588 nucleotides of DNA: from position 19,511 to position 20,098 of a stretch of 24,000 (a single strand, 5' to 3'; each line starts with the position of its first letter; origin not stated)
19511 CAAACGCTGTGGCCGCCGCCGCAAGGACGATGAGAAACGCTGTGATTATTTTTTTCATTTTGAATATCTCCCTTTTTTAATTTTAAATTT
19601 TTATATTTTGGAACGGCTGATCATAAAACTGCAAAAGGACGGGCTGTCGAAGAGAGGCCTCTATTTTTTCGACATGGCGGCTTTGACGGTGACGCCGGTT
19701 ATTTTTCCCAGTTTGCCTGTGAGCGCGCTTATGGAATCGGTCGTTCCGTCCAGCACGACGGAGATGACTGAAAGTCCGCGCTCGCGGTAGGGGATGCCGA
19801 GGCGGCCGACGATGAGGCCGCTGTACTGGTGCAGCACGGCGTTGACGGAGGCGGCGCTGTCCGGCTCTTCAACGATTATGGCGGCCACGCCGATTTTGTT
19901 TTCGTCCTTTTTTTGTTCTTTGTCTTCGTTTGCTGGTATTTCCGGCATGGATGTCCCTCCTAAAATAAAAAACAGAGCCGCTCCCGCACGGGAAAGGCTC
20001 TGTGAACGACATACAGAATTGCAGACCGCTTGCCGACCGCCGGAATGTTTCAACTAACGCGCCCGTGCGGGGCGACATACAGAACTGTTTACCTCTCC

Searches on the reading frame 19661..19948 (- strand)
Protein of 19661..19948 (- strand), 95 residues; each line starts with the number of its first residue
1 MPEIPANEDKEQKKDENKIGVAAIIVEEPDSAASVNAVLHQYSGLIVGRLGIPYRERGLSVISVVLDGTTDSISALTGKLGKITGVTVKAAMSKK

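Call 7: search_protein_families(library=ncbifam, proteins=[window:19661-19948:-])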
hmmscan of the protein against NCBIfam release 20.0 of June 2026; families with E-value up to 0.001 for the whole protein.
window:19661-19948:- (95 aa): 2 families
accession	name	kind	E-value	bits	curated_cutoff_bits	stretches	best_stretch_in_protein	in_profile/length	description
TIGR03959.1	hyd_TM1266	equivalog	3.7e-32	110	60.8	1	18-92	1-75/76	TM1266 family iron-only hydrogenase system putative regulator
NF052672.1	CPF_0552_fam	subfamily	0.00039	20.1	85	1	29-90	12-77/80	CPF_0552 family protein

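Call 11: find_homologous_proteins(query=window:19661-19948:-)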
Query window:19661-19948:- (95 aa): 393 proteins with E <= 0.001 among 408 candidates; the best 120 are listed.
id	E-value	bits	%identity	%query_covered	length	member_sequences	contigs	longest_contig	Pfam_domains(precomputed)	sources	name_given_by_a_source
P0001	1.3e-49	183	98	100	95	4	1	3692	PF21699.4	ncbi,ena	-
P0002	1.6e-36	142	78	100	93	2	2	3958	PF21699.4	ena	-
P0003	1.2e-34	136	77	100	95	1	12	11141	PF21699.4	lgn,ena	-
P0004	1.2e-33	133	83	85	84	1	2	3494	PF21699.4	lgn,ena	-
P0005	1.6e-33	132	77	91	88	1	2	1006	PF21699.4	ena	-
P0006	1.6e-33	132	77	91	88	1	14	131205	PF21699.4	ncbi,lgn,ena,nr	ncbi:MAG: iron-only hydrogenase system regulator [bacterium]|nr:iron-only hydrogenase system regulat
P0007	1.7e-33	132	80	85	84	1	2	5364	PF21699.4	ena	-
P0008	5.5e-33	130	76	91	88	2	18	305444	PF21699.4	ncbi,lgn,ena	-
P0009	1.7e-32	129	76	91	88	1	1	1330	PF21699.4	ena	-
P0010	2.0e-32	129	78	89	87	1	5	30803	PF21699.4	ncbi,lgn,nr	ncbi:MAG: iron-only hydrogenase system regulator [Synergistaceae bacterium]|nr:iron-only hydrogenase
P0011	5.2e-32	127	77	86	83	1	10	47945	PF21699.4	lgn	-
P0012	6.8e-32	127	79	85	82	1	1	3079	PF21699.4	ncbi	-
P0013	7.2e-32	127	79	85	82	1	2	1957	PF21699.4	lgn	-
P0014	9.1e-32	127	76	89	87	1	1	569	PF21699.4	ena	-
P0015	1.0e-31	126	78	85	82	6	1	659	PF21699.4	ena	-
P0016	1.5e-31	126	79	85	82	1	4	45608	PF21699.4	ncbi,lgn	-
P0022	3.4e-31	125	75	89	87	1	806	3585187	PF21699.4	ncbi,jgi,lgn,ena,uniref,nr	ncbi:TM1266 family iron-only hydrogenase system putative regulator [Cloacibacillus porcorum]|jgi:put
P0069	8.6e-28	114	71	84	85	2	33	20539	PF21699.4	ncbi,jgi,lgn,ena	jgi:putative iron-only hydrogenase system regulator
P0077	1.8e-27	113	68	89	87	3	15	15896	PF21699.4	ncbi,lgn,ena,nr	ncbi:MAG: iron-only hydrogenase system regulator [Synergistes sp.]|nr:iron-only hydrogenase system r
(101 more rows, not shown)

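Call 14: find_related_loci(query=A1, collection=genome_contigs, flank=3000)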
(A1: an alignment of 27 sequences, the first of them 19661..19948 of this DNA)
Query A1 (95 aa) in genome_contigs; peptide patterns used: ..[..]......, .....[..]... (x = any residue, [..] = any of these).
600 stretches matched a pattern (row limit reached: there are more); 597 encode a relative of the query (tblastn E <= 1e-3); the best 80 are kept; 80 distinct loci.
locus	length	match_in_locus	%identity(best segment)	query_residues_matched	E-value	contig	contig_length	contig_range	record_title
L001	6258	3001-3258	73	10-95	2e-38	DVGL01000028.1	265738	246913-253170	MAG TPA_asm: Candidatus Caccocola faecigallinarum isolate ChiHjej11B10-3130 ChiHjej11B10M5__C338306_L265738_SRR6323175,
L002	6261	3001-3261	66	8-94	2e-34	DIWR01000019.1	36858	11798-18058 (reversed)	MAG TPA_asm: Synergistaceae bacterium UBA6101 UBA6101_contig_12454, whole genome shotgun sequence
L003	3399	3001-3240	73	15-94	1e-34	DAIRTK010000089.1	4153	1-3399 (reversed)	MAG TPA_asm: Synergistaceae bacterium isolate CTOTU7657 NODE_34671_length_4153_cov_40.080283, whole genome shotgun seque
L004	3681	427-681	67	10-94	3e-34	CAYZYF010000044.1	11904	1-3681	MAG TPA_asm: uncultured Synergistaceae bacterium isolate binchicken_co45_317 genome assembly, contig: NODE_9813_length_1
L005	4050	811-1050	71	15-94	6e-34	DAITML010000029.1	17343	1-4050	MAG TPA_asm: Synergistaceae bacterium isolate CTOTU7595 NODE_5335_length_17343_cov_23.089368, whole genome shotgun seque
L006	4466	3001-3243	68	15-95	4e-33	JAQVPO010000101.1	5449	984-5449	MAG: Synergistaceae bacterium isolate STF1_205 NODE_59042_length_5449_cov_2.840286_Sandtown_F1, whole genome shotgun seq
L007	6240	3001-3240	64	16-95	2e-31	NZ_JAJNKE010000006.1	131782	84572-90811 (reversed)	Clostridium guangxiense strain WZ_1 scaffold6, whole genome shotgun sequence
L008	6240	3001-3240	59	16-95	2e-31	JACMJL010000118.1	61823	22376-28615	MAG: Clostridiaceae bacterium isolate ES-bin-163 ES-bin-163-contig-k141_4552940, whole genome shotgun sequence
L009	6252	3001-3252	58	11-94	3e-31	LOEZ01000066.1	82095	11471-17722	MAG: Gracilibacter sp. BRH_c7a BRHa_1004811, whole genome shotgun sequence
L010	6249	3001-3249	60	13-95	4e-31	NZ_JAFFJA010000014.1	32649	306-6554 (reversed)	Tepidanaerobacter sp. GT38 sequence014, whole genome shotgun sequence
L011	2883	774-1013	63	16-95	6e-31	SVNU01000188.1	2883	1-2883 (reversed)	MAG: Ruminococcus sp. isolate SIG547 NODE_454879_length_2883_cov_2.287010, whole genome shotgun sequence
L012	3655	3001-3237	65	17-95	9e-31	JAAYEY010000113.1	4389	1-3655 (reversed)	MAG: Synergistaceae bacterium isolate AS07pgkLD_227 45250_AS07, whole genome shotgun sequence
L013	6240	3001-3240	61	16-95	6e-31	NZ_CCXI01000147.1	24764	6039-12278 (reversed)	Clostridium polynesiense strain MS1, whole genome shotgun sequence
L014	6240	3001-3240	61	16-95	5e-31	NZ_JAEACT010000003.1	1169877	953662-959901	Clostridium hydrogenum strain CUEA01 3_pilon, whole genome shotgun sequence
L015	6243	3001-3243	58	15-95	2e-30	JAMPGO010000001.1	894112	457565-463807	MAG: Ruminococcus flavefaciens isolate NALB_7863_3 Scaffold_#1__SCF_001__893412_bp, whole genome shotgun sequence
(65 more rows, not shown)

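Call 20: find_encoding_contigs(protein=P0022, flank=4000, max_places=3)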
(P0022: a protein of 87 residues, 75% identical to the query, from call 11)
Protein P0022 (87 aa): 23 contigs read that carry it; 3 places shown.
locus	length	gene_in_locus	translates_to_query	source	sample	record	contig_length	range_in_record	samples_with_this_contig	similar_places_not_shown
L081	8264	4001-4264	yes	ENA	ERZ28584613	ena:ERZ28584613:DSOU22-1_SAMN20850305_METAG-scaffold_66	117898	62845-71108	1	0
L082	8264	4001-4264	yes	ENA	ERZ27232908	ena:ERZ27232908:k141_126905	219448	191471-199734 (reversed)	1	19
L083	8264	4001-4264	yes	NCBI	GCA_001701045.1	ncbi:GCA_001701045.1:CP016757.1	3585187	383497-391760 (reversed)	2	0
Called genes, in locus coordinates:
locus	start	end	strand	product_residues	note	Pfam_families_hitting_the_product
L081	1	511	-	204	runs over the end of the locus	PF01551:Peptidase_M23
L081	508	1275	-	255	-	PF12146:Hydrolase_4 (faint)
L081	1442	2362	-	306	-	PF01515:PTA_PTB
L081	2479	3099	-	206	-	PF04367:DUF502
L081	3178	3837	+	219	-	PF01553:Acyltransferase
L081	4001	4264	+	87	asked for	PF21699:TM1266-like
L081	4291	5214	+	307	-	PF13379:NMT1_2 (weak), PF04069:OpuAC (weak), PF09084:NMT1, PF12974:Phosphonate-bd (weak)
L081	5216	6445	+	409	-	PF01926:MMR_HSR1, PF02421:FeoB_N, PF03193:RsgA_GTPase (faint), PF18128:HydF_dimer, PF18133:HydF_tetramer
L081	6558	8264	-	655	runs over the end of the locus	PF06594:HCBP_related (faint)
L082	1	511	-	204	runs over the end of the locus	PF01551:Peptidase_M23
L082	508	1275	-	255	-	PF12146:Hydrolase_4 (faint)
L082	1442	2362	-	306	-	PF01515:PTA_PTB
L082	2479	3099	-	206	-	PF04367:DUF502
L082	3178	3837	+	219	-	PF01553:Acyltransferase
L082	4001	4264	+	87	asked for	PF21699:TM1266-like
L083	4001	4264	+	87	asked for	PF21699:TM1266-like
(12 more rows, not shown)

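Call 21: find_encoding_contigs(protein=P0003, flank=4000, max_places=3)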
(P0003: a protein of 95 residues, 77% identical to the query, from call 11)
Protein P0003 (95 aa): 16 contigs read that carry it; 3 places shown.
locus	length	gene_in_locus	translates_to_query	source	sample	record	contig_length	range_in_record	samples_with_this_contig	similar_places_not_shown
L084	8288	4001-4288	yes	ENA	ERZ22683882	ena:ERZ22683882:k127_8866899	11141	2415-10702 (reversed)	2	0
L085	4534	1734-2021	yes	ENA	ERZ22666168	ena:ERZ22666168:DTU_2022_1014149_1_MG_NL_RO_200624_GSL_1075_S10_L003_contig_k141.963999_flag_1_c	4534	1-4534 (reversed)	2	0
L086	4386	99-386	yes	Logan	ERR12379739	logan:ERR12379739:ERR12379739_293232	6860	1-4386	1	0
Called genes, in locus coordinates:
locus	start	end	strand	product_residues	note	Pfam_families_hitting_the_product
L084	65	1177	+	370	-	-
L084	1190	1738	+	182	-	PF00156:Pribosyltran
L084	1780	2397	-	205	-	PF04367:DUF502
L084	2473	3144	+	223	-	PF01553:Acyltransferase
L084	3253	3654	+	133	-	-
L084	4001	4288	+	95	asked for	PF21699:TM1266-like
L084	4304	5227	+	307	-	PF13379:NMT1_2, PF09084:NMT1, PF04069:OpuAC (weak), PF12974:Phosphonate-bd (weak), PF16868:NMT1_3 (faint)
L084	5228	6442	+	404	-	PF01926:MMR_HSR1, PF02421:FeoB_N (weak), PF18128:HydF_dimer, PF18133:HydF_tetramer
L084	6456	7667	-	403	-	PF09992:NAGPA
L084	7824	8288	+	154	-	PF01475:FUR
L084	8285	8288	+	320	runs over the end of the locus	PF01297:ZnuA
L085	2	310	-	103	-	?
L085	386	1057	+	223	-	PF01553:Acyltransferase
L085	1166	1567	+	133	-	-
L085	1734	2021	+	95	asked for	PF21699:TM1266-like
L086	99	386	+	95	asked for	PF21699:TM1266-like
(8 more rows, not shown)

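Call 22: find_encoding_contigs(protein=P0008, flank=4000, max_places=3)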
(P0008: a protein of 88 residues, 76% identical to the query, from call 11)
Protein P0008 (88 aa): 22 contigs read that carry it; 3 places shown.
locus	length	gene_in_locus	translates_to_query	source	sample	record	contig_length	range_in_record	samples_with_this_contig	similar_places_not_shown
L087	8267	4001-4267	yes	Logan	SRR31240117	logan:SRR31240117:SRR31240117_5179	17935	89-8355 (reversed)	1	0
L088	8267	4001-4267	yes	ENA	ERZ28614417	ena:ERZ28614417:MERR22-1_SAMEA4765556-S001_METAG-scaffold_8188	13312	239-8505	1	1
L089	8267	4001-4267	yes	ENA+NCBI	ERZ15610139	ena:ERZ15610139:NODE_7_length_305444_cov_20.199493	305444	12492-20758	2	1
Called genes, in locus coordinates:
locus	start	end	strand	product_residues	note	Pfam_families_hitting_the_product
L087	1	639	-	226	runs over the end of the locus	PF01551:Peptidase_M23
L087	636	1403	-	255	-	PF12146:Hydrolase_4 (faint), PF12697:Abhydrolase_6 (faint)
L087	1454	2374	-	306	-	PF01515:PTA_PTB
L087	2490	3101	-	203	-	PF04367:DUF502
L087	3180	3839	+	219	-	PF01553:Acyltransferase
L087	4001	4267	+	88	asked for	PF21699:TM1266-like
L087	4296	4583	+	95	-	-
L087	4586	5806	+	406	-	PF01926:MMR_HSR1, PF02421:FeoB_N, PF18128:HydF_dimer, PF18133:HydF_tetramer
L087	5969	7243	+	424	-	PF00815:Histidinol_dh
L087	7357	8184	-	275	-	PF01261:AP_endonuc_2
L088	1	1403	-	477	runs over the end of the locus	-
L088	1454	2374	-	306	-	PF01515:PTA_PTB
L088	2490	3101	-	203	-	PF04367:DUF502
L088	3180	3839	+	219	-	PF01553:Acyltransferase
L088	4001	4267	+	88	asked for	PF21699:TM1266-like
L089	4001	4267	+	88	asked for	PF21699:TM1266-like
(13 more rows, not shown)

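Call 28: find_encoding_contigs(protein=P0002, flank=3000, max_places=2)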
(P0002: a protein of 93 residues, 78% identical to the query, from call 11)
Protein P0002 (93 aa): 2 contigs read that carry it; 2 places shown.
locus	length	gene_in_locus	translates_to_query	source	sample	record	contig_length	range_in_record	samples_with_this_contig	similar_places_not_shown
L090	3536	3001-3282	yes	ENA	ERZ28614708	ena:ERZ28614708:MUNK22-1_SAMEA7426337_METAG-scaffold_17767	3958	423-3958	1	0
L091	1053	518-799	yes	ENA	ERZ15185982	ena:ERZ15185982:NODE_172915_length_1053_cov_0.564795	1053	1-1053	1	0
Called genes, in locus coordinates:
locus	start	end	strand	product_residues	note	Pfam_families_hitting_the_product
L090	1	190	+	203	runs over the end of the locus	?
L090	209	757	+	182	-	PF00156:Pribosyltran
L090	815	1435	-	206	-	PF04367:DUF502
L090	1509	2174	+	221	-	PF01553:Acyltransferase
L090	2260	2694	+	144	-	-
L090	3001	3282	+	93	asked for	PF21699:TM1266-like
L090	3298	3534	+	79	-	?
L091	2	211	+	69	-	?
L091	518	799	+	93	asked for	PF21699:TM1266-like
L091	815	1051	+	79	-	?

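Call 29: find_encoding_contigs(protein=P0010, flank=3000, max_places=2)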
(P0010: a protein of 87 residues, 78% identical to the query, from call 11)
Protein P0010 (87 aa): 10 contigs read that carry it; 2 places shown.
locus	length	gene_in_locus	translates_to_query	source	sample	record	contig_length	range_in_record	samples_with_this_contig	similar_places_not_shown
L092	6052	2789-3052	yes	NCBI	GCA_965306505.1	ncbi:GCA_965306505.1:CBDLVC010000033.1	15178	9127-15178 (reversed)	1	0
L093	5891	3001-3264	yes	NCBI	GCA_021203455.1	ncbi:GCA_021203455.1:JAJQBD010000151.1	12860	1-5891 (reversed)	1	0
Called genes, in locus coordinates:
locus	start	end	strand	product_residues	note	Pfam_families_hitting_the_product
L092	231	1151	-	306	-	PF01515:PTA_PTB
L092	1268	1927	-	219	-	PF04367:DUF502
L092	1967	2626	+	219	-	PF01553:Acyltransferase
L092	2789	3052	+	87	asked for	PF21699:TM1266-like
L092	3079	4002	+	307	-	PF13379:NMT1_2 (weak), PF09084:NMT1, PF04069:OpuAC, PF12974:Phosphonate-bd (weak)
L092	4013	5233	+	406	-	PF01926:MMR_HSR1, PF02421:FeoB_N, PF03193:RsgA_GTPase (faint), PF18128:HydF_dimer, PF18133:HydF_tetramer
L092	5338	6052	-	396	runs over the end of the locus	PF00079:Serpin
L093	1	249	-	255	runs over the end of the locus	PF12146:Hydrolase_4 (faint)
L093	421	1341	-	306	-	PF01515:PTA_PTB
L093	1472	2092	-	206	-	PF04367:DUF502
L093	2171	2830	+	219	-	PF01553:Acyltransferase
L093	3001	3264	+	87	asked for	PF21699:TM1266-like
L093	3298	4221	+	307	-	PF13379:NMT1_2 (weak), PF04069:OpuAC (weak), PF09084:NMT1, PF12974:Phosphonate-bd (weak)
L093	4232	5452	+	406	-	PF01926:MMR_HSR1, PF02421:FeoB_N, PF03193:RsgA_GTPase (faint), PF18128:HydF_dimer, PF18133:HydF_tetramer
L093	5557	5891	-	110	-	?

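Call 30: find_encoding_contigs(protein=P0016, flank=3000, max_places=2)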
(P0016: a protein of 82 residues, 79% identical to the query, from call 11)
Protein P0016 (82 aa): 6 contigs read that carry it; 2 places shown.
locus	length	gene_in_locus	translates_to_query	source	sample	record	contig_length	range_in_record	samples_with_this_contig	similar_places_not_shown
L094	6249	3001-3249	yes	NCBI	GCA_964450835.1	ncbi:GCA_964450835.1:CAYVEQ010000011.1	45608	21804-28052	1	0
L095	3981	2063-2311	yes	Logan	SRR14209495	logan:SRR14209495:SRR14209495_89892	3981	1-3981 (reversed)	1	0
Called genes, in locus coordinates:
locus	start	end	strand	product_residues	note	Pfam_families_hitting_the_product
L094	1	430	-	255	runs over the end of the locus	PF12146:Hydrolase_4 (faint), PF00561:Abhydrolase_1 (faint)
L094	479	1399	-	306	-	PF01515:PTA_PTB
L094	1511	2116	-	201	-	PF04367:DUF502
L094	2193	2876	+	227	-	PF01553:Acyltransferase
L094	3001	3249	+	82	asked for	PF21699:TM1266-like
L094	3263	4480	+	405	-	PF00009:GTP_EFTU (faint), PF01926:MMR_HSR1, PF02421:FeoB_N, PF03193:RsgA_GTPase (faint), PF18128:HydF_dimer, PF18133:HydF_tetramer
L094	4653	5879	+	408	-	PF00155:Aminotran_1_2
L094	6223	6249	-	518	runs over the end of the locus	PF03315:SDH_beta (weak), PF03313:SDH_alpha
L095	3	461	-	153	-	?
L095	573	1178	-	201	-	PF04367:DUF502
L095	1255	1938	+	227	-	PF01553:Acyltransferase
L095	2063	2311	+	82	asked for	PF21699:TM1266-like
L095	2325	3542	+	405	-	PF00009:GTP_EFTU (faint), PF01926:MMR_HSR1, PF02421:FeoB_N, PF03193:RsgA_GTPase (faint), PF18128:HydF_dimer, PF18133:HydF_tetramer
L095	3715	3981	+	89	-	?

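Call 31: find_encoding_contigs(protein=P0077, flank=3000, max_places=2)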
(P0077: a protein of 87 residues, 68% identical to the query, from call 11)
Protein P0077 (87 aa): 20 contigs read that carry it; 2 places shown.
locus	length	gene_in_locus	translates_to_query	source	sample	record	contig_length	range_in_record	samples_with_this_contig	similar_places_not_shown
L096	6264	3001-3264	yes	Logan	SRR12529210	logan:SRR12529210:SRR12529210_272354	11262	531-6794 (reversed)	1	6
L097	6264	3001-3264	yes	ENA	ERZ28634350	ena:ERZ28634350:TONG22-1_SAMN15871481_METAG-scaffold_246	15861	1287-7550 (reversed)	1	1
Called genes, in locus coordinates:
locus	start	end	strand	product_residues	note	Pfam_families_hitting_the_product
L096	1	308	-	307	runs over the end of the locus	PF01515:PTA_PTB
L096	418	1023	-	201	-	PF04367:DUF502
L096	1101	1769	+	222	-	PF01553:Acyltransferase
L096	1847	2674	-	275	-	PF03807:F420_oxidored, PF14748:P5CR_dimer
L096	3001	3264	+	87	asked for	PF21699:TM1266-like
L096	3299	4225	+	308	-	PF13379:NMT1_2, PF09084:NMT1, PF12974:Phosphonate-bd (weak)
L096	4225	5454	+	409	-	PF01926:MMR_HSR1, PF02421:FeoB_N, PF03193:RsgA_GTPase (faint), PF18128:HydF_dimer, PF18133:HydF_tetramer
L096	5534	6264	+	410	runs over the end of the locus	PF00155:Aminotran_1_2, PF12897:Asp_aminotransf (weak)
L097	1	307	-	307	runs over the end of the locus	PF01515:PTA_PTB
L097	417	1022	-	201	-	PF04367:DUF502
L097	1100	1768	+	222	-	PF01553:Acyltransferase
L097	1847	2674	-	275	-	PF03807:F420_oxidored, PF14748:P5CR_dimer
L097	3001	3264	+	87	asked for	PF21699:TM1266-like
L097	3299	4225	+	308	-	PF13379:NMT1_2, PF09084:NMT1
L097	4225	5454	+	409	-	PF01926:MMR_HSR1, PF02421:FeoB_N, PF03193:RsgA_GTPase (faint), PF18128:HydF_dimer, PF18133:HydF_tetramer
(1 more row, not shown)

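Call 32: find_encoding_contigs(protein=P0069, flank=3000, max_places=2)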
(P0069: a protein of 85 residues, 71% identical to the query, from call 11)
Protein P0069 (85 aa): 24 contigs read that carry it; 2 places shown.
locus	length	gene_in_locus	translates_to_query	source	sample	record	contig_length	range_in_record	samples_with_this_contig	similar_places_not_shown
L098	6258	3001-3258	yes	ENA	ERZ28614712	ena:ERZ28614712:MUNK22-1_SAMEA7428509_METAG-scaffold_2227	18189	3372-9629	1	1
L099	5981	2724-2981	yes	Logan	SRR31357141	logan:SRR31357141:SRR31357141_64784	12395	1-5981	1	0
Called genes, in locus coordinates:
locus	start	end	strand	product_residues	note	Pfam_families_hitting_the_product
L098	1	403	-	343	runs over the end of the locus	PF02463:SMC_N (faint), PF00005:ABC_tran, PF13304:AAA_21 (weak), PF08402:TOBE_2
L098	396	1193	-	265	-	PF00528:BPD_transp_1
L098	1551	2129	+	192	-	PF01613:Flavin_Reduct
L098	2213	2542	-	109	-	PF21349:RUBY_RBDX, PF23458:DUF7130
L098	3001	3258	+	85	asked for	PF21699:TM1266-like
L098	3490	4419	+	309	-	PF13379:NMT1_2, PF09084:NMT1, PF04069:OpuAC (weak)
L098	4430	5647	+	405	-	PF00350:Dynamin_N (faint), PF01926:MMR_HSR1, PF02421:FeoB_N, PF18128:HydF_dimer, PF18133:HydF_tetramer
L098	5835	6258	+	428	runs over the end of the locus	PF01595:CNNM, PF00571:CBS, PF03471:CorC_HlyC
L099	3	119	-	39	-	?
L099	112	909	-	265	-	PF00528:BPD_transp_1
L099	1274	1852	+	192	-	PF01613:Flavin_Reduct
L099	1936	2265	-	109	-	PF21349:RUBY_RBDX, PF23458:DUF7130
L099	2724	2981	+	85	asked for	PF21699:TM1266-like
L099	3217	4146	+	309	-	PF13379:NMT1_2 (weak), PF09084:NMT1, PF12974:Phosphonate-bd (weak)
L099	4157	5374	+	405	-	PF01926:MMR_HSR1, PF02421:FeoB_N (weak), PF18128:HydF_dimer, PF18133:HydF_tetramer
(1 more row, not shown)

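Call 47: search_solved_structures(query=A1, max_evalue=1)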
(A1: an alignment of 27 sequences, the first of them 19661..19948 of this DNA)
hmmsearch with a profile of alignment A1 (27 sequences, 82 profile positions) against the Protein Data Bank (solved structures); distinct sequences matched with E-value up to 1: 2.
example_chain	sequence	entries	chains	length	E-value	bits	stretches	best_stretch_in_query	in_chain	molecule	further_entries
2nzc_A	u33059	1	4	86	2.2e-20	75.5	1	2-78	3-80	Hypothetical protein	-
3cax_A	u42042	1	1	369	0.29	14.2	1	39-68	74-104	Uncharacterized protein PF0695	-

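Call 66: find_encoding_contigs(protein=P0001, flank=3000, max_places=3)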
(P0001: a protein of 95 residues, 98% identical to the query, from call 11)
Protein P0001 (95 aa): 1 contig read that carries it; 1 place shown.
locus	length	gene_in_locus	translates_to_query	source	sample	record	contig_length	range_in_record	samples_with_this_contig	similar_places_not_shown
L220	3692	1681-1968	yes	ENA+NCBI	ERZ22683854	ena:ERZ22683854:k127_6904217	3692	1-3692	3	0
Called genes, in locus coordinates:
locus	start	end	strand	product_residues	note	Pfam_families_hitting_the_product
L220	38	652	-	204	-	PF04367:DUF502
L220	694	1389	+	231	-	PF01553:Acyltransferase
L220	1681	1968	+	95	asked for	PF21699:TM1266-like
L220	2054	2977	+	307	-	PF09084:NMT1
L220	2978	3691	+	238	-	?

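Call 67: find_encoding_contigs(protein=P0004, flank=3000, max_places=2)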
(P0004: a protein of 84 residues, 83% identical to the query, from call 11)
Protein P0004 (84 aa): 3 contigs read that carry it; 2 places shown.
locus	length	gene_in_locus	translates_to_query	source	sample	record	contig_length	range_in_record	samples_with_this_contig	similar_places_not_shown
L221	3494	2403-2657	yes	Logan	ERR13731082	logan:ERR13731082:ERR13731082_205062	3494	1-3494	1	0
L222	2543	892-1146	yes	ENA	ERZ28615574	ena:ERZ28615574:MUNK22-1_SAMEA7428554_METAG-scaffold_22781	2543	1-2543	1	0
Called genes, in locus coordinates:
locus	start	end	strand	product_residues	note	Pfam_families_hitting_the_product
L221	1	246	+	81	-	?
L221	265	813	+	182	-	PF00156:Pribosyltran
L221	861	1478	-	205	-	PF04367:DUF502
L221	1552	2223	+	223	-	PF01553:Acyltransferase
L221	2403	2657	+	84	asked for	PF21699:TM1266-like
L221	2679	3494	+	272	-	?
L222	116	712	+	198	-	PF01553:Acyltransferase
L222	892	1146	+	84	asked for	PF21699:TM1266-like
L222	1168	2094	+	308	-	PF13379:NMT1_2 (weak), PF09084:NMT1, PF12974:Phosphonate-bd (weak), PF16868:NMT1_3 (weak)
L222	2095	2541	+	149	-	?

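Call 68: find_encoding_contigs(protein=P0007, flank=3000, max_places=2)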
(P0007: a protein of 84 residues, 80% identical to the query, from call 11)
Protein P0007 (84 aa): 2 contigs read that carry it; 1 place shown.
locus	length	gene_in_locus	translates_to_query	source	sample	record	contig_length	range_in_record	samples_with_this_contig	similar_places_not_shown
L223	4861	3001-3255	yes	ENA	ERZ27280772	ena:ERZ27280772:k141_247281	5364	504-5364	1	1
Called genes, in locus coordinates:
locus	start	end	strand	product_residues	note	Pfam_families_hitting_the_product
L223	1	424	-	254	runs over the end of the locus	PF12146:Hydrolase_4 (faint)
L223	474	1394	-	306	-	PF01515:PTA_PTB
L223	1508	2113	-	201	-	PF04367:DUF502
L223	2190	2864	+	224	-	PF01553:Acyltransferase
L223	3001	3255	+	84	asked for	PF21699:TM1266-like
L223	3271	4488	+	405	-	PF00009:GTP_EFTU (faint), PF01926:MMR_HSR1, PF02421:FeoB_N, PF03193:RsgA_GTPase (faint), PF18128:HydF_dimer, PF18133:HydF_tetramer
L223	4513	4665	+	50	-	-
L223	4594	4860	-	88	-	?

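Call 75: predict_structure(alignment_id=A1)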
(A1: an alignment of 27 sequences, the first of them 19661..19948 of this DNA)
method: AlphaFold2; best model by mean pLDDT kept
length: 95 residues; sequences in the alignment: 27
mean_pLDDT: 85.7   pTM: 0.71
mean pLDDT of the five models: 85.7, 84.5, 84.4, 80.9, 80.1
residues with pLDDT >= 90: 58; 70-90: 21; 50-70: 11; < 50: 5
segments of 3 or more residues with pLDDT < 50: none
pLDDT, mean of each block of 10 residues (from residue 1): 54 72 93 94 95 81 93 95 95 83
secondary structure, 60 per line:
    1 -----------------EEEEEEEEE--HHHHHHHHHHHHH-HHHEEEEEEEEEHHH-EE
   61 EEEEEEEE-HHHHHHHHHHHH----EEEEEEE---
elements in order: E18-26 H29-41 E46-54 E59-68 H70-81 E86-92
